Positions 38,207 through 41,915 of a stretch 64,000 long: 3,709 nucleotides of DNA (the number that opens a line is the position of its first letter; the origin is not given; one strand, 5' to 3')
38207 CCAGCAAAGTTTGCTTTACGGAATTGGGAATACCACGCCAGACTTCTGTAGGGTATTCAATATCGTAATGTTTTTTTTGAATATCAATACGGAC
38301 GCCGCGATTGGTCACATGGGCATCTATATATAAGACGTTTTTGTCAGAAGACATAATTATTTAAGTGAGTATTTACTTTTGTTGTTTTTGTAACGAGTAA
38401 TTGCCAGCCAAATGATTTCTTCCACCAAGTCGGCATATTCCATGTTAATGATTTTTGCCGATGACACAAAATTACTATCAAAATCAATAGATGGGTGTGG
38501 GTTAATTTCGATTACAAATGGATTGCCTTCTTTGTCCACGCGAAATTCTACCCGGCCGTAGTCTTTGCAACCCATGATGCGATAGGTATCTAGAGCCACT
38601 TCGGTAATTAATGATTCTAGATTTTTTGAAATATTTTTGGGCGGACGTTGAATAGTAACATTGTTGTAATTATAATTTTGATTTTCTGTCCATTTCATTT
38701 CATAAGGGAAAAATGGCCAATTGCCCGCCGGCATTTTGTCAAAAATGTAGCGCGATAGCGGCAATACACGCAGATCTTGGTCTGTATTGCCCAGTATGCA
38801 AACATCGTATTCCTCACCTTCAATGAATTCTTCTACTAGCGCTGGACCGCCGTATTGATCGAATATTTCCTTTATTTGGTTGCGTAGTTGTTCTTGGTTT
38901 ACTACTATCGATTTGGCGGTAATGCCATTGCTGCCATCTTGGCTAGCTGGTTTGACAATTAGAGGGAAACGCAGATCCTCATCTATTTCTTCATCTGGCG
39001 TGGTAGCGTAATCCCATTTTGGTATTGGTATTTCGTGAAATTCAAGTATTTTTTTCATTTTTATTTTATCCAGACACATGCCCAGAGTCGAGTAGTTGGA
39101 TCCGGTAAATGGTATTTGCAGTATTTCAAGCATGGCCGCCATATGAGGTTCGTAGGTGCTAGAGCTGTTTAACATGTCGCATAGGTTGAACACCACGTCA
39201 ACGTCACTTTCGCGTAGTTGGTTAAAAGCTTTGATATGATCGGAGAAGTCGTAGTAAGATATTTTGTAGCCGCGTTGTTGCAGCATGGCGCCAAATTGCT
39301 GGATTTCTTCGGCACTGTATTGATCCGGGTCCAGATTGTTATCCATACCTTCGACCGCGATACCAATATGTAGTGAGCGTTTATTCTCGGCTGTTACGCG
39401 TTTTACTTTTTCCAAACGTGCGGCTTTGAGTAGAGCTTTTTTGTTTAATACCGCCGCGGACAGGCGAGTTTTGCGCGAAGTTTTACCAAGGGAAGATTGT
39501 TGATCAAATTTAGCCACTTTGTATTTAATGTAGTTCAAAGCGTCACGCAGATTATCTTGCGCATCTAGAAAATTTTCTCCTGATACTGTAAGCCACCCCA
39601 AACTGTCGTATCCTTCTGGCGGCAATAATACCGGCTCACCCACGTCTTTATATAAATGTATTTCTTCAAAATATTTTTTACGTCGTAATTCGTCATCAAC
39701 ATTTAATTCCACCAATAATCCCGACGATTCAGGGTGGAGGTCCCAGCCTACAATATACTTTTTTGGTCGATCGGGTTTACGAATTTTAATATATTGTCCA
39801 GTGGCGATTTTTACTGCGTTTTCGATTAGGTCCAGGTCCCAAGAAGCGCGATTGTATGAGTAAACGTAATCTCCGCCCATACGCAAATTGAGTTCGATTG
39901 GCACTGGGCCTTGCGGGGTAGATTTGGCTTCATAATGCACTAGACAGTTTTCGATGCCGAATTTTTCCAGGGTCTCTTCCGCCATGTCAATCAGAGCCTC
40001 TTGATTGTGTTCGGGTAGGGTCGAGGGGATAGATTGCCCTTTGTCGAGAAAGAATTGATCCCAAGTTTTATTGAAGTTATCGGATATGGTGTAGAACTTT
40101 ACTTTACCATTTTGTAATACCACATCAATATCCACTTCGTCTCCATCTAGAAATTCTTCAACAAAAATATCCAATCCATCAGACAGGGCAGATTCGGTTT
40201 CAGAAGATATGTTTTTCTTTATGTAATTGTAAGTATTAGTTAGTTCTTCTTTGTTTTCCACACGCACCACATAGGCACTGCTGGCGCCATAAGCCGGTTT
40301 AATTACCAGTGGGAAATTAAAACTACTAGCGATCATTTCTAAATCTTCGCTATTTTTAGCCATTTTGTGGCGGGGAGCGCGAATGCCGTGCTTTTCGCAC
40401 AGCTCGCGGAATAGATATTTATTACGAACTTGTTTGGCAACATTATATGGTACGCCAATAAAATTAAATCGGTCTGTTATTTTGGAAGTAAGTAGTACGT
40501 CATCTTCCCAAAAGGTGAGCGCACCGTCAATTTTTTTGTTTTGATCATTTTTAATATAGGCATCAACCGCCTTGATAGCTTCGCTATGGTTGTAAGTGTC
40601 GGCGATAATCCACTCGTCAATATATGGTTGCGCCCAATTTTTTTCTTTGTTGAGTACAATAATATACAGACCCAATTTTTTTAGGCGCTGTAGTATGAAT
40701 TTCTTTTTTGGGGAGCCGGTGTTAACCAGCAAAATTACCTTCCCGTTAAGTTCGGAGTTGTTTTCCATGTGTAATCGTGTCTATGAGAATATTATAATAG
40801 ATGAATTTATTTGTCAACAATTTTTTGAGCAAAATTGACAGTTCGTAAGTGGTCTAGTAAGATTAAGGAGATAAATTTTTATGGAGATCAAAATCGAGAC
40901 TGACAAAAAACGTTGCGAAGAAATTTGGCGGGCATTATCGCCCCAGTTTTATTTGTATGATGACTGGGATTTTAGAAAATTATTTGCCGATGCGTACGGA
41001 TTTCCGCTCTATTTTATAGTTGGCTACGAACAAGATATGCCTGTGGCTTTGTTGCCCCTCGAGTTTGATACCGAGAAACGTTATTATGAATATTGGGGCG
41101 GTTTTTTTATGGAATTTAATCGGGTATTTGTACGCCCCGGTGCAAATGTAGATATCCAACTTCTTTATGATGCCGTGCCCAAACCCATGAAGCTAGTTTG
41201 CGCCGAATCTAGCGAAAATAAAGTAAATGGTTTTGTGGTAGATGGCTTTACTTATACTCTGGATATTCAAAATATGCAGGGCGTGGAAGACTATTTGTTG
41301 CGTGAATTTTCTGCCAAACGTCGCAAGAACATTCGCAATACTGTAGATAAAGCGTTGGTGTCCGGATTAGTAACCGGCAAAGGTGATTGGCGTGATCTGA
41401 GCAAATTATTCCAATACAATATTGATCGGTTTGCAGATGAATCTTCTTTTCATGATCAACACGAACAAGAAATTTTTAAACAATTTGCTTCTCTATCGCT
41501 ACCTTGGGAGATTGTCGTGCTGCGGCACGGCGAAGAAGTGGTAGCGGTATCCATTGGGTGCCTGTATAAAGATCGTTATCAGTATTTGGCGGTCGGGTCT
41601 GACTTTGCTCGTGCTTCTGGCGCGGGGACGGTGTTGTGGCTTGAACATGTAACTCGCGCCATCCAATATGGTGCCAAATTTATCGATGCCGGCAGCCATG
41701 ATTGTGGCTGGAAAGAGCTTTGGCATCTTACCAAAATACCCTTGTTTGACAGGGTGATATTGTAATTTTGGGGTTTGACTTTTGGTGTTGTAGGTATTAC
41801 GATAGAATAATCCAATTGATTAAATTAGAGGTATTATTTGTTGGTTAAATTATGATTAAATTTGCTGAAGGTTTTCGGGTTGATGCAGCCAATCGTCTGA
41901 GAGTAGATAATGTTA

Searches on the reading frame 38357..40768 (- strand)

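Call 10: search_protein_families(library=pfam, proteins=[window:38357-40768:-])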
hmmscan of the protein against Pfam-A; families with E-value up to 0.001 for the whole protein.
window:38357-40768:- (803 aa): 12 families
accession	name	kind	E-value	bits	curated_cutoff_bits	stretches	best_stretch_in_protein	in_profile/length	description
PF07478.18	Dala_Dala_lig_C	-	6.8e-38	130.7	24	2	592-786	28-203/204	D-ala D-ala ligase C-terminus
PF13535.11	ATP-grasp_4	-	5.4e-30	104.6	27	1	151-300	2-156/160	ATP-grasp domain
PF02655.19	ATP-grasp_3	-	3.1e-21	76.6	23.2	2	115-272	2-133/160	ATP-grasp domain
PF02786.22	CPSase_L_D2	-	2.2e-14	53.9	19.8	1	118-327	3-208/211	Carbamoyl-phosphate synthase L chain, ATP binding domain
PF01071.24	GARS_A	-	5.3e-13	49.7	27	1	117-237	3-119/194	Phosphoribosylglycinamide synthetase, ATP-grasp (A) domain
PF02222.28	ATP-grasp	-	3.8e-10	40.2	27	1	123-271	2-138/179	ATP-grasp domain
PF08443.16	RimK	-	3.9e-10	40.1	21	1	115-187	2-76/188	RimK-like ATP-grasp domain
PF15632.11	ATPgrasp_Ter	-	8.1e-09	35.8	29.1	1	201-328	5-112/131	ATP-grasp in the biosynthetic pathway with Ter operon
PF18603.7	LAL_C2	-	1.8e-08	35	29.4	1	344-418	3-77/78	L-amino acid ligase C-terminal domain 2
PF13549.11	ATP-grasp_5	-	1.3e-06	28.4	27.6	0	116-199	11-100/221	ATP-grasp domain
PF14397.11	ATPgrasp_ST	-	4.7e-06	26.5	31.4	0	109-170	14-79/278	Sugar-transfer associated ATP-grasp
PF18130.6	ATPgrasp_N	-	8.4e-05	23.5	27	1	30-102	5-78/81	ATP-grasp N-terminal domain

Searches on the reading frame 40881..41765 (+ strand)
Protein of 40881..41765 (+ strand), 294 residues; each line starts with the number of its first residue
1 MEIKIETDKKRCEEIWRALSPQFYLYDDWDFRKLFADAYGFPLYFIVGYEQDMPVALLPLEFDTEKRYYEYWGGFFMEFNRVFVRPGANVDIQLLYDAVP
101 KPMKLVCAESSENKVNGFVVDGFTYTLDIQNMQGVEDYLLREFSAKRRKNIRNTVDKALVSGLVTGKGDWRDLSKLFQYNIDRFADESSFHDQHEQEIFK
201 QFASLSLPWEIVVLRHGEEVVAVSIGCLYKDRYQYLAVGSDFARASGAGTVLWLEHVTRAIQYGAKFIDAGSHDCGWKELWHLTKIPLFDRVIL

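Call 75: search_protein_families(library=pfam, proteins=[window:40881-41765:+], max_evalue=0.00001)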
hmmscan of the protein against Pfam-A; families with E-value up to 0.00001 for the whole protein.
window:40881-41765:+ (294 aa): 1 family
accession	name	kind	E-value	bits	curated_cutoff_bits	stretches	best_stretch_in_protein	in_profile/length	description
PF13480.13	Acetyltransf_6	-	6.1e-12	46.3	22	1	145-279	1-143/143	Acetyltransferase (GNAT) domain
